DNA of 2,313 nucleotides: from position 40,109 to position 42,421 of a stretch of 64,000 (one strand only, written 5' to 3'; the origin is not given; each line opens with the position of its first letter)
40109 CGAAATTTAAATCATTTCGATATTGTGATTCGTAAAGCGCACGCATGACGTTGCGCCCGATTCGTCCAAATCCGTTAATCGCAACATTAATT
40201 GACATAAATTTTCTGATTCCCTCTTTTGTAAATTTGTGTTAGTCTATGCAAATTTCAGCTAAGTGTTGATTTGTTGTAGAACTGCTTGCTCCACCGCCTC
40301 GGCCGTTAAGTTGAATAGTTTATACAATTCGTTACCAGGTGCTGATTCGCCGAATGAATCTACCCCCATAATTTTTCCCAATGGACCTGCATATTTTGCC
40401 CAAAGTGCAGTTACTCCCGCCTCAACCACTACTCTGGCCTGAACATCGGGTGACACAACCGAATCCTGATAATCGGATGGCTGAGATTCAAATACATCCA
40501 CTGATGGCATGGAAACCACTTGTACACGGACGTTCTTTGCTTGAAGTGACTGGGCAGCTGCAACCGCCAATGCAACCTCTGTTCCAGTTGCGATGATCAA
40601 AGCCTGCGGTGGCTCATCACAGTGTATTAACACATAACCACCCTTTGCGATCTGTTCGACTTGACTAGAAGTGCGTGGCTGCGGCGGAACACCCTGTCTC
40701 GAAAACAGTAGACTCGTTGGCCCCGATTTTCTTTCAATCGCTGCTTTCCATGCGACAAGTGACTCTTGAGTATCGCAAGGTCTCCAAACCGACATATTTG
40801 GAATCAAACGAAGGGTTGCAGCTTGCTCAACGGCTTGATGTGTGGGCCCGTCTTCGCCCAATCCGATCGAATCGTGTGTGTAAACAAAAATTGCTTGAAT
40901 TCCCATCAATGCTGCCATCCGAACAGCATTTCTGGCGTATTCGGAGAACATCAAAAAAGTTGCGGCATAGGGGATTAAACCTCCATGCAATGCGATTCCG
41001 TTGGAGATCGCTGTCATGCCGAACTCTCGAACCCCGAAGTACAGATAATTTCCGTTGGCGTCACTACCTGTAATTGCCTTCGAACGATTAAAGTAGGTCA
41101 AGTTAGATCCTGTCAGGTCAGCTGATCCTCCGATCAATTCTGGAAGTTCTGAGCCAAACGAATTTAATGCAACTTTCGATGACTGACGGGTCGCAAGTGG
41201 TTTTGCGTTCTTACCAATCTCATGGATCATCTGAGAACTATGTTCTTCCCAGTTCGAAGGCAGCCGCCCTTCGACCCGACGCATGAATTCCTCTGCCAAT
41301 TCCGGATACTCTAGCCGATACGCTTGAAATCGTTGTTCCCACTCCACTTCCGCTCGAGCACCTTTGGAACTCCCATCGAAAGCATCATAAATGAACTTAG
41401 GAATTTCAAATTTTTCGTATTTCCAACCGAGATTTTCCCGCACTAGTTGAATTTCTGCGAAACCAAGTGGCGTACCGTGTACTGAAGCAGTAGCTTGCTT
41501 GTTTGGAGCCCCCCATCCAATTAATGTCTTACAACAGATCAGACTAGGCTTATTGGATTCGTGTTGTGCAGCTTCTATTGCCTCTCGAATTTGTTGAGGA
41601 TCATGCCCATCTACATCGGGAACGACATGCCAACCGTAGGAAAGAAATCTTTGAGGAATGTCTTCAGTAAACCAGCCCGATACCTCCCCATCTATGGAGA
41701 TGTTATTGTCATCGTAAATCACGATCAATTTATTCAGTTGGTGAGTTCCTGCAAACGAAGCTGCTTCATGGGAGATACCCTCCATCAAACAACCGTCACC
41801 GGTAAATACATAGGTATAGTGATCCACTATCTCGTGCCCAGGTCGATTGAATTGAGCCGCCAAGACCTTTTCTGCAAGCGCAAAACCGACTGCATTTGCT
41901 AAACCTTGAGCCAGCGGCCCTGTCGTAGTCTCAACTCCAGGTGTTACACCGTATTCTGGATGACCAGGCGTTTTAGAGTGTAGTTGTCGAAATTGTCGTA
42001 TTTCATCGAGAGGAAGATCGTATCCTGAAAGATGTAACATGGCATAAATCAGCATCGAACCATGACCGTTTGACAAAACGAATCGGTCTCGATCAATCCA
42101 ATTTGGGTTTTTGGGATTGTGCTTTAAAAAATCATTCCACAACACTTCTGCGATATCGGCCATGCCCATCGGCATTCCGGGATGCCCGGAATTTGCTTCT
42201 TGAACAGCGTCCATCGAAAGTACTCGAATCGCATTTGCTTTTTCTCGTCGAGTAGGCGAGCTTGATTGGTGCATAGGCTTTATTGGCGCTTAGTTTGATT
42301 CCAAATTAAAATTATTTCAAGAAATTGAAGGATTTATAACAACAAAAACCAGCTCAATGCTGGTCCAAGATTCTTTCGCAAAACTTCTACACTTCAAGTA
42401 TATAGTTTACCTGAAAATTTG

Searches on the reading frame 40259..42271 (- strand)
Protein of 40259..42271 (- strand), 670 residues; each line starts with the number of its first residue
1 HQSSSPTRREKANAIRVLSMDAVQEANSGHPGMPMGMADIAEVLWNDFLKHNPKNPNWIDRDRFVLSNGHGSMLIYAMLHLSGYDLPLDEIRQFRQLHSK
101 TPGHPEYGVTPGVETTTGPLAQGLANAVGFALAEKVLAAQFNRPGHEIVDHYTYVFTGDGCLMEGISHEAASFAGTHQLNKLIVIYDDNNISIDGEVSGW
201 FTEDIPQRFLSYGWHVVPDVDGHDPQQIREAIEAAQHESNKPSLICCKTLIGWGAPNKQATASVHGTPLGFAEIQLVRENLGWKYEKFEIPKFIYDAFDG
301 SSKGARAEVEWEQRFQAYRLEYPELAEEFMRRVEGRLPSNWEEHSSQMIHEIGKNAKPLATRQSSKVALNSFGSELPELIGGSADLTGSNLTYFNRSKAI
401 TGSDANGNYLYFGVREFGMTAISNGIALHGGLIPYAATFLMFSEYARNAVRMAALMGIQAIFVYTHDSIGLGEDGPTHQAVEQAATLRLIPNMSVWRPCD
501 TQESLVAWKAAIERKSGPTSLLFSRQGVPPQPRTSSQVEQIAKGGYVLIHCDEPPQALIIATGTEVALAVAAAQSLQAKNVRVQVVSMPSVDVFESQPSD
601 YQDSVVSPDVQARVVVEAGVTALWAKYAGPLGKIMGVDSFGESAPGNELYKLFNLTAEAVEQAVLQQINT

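Call 43: search_protein_families(library=ncbifam, proteins=[window:40259-42271:-], max_evalue=1e-10)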
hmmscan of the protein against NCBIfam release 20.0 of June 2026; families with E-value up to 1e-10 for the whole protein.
window:40259-42271:- (670 aa): 7 families
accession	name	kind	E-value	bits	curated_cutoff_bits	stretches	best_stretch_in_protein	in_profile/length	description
TIGR00232.1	tktlase_bact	equivalog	7.4e-284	943.1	682.25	1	10-664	2-649/654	transketolase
NF004558.0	PRK05899.2-4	equivalog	9.4e-178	592.6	788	1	11-668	6-650/651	transketolase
NF004559.0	PRK05899.2-5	equivalog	2.1e-86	290.5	488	1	8-666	18-622/627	transketolase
NF004556.0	PRK05899.2-2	equivalog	7.7e-61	206.1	575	2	15-285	24-280/639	transketolase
TIGR00204.1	dxs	equivalog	1.6e-20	73.2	465.95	1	415-591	360-531/616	1-deoxy-D-xylulose-5-phosphate synthase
NF003933.0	PRK05444.2-2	equivalog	2.3e-13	49.6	395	1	157-667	147-604/606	1-deoxy-D-xylulose-5-phosphate synthase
TIGR00759.1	aceE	equivalog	3.4e-12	45.2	859.9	0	23-217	96-287/885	pyruvate dehydrogenase (acetyl-transferring), homodimeric type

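Call 47: find_homologous_proteins(query=window:40259-42271:-, max_evalue=1e-100)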
Query window:40259-42271:- (670 aa): 8000 proteins with E <= 1e-100 among 8000 candidates; the best 120 are listed.
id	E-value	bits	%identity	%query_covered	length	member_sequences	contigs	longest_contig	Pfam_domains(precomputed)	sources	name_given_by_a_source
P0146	0.0e+0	1542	100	100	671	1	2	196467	PF13292.12,PF22613.2,PF02780.26,PF02779.30,PF00456.27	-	-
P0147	0.0e+0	1311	83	100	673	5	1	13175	PF13292.12,PF22613.2,PF02780.26,PF02779.30,PF00456.27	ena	-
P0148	0.0e+0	1304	82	100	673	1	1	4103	PF13292.12,PF22613.2,PF02780.26,PF02779.30,PF00456.27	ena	-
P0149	0.0e+0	1287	84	97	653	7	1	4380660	PF13292.12,PF22613.2,PF02780.26,PF02779.30,PF00456.27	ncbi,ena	-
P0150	0.0e+0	1164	73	99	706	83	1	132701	PF22613.2,PF02780.26,PF02779.30,PF00456.27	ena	-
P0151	0.0e+0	1164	74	99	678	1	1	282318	PF22613.2,PF02780.26,PF02779.30,PF00456.27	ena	-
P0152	0.0e+0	1162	73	99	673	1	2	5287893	PF22613.2,PF02780.26,PF02779.30,PF00456.27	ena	-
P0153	0.0e+0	1158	74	99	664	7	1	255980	PF22613.2,PF02780.26,PF02779.30,PF00456.27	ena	-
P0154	0.0e+0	1150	74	99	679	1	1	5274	PF22613.2,PF02780.26,PF02779.30,PF00456.27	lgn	-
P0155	0.0e+0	1133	72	99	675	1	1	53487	PF13292.12,PF22613.2,PF02780.26,PF02779.30,PF00456.27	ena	-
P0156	0.0e+0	1130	73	99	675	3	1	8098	PF13292.12,PF22613.2,PF02780.26,PF02779.30,PF00456.27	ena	-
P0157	0.0e+0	1124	72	99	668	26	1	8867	PF13292.12,PF22613.2,PF02780.26,PF02779.30,PF00456.27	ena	-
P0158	0.0e+0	1124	72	99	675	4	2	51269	PF13292.12,PF22613.2,PF02780.26,PF02779.30,PF00456.27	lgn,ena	-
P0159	0.0e+0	1123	72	99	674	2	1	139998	PF13292.12,PF22613.2,PF02780.26,PF02779.30,PF00456.27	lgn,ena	-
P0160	0.0e+0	1122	72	99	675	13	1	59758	PF13292.12,PF22613.2,PF02780.26,PF02779.30,PF00456.27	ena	-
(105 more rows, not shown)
